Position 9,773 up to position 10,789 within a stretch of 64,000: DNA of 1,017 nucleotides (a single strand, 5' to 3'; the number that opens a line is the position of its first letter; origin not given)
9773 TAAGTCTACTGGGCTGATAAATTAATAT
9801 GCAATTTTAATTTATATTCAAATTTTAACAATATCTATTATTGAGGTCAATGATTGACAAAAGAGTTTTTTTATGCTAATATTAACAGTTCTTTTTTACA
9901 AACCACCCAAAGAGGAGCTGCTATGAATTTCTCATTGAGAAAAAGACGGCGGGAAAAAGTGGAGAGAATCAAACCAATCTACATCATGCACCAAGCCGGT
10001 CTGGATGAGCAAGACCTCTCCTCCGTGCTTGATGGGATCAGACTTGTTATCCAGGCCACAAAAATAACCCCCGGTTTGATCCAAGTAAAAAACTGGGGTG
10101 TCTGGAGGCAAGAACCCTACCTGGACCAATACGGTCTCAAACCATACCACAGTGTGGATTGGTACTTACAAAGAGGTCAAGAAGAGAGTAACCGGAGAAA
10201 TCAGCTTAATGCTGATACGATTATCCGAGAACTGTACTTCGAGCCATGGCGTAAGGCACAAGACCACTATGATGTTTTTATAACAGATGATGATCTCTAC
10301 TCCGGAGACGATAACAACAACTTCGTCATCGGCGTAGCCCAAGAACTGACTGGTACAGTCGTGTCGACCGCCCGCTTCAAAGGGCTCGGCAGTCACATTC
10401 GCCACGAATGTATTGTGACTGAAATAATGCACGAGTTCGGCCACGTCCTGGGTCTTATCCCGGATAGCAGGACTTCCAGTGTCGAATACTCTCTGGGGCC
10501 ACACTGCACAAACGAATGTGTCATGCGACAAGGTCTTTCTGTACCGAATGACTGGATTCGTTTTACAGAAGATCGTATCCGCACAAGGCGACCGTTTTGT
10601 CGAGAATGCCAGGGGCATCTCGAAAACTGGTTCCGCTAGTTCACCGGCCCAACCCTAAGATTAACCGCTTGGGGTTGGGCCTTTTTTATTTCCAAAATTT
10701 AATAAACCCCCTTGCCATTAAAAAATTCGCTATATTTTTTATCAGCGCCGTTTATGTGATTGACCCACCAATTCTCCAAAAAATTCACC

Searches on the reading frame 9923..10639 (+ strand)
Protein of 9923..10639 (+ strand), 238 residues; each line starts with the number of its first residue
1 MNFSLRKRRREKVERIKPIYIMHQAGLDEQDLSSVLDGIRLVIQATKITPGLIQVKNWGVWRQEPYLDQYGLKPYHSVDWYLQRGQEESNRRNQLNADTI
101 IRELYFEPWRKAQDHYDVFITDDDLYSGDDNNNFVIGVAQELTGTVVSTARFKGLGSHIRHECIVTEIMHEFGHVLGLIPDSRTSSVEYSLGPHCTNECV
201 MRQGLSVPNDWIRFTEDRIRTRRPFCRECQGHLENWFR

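Call 7: search_protein_families(library=pfam, proteins=[window:9923-10639:+], max_evalue=0.1)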
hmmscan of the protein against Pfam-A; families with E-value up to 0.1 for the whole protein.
window:9923-10639:+ (238 aa): 3 families
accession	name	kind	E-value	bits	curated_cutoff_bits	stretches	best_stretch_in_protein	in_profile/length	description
PF07998.17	Peptidase_M54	-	7e-05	23.3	24.4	1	118-234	98-193/194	Peptidase family M54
PF13688.12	Reprolysin_5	-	0.012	16.3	27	1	90-190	66-164/196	Metallo-peptidase family M12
PF19832.4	DUF6313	-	0.044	14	25.8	1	92-122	109-139/182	Family of unknown function (DUF6313)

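Call 8: search_protein_families(library=ncbifam, proteins=[window:9923-10639:+], max_evalue=0.1)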
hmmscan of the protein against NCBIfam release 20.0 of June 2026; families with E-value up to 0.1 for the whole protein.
window:9923-10639:+ (238 aa): 3 families
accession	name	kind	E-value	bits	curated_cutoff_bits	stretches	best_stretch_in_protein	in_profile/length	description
NF033823.0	archmetzin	subfamily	4e-16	59.4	145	1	90-232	45-169/170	archaemetzincin family Zn-dependent metalloprotease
NF033824.1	Myxo_non_zincin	equivalog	2.4e-05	24.2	250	1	90-178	49-135/174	non-proteolytic archaemetzincin-like protein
NF033511.1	metallo_CpaA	exception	0.041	12.2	750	1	146-198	476-528/575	metalloendopeptidase CpaA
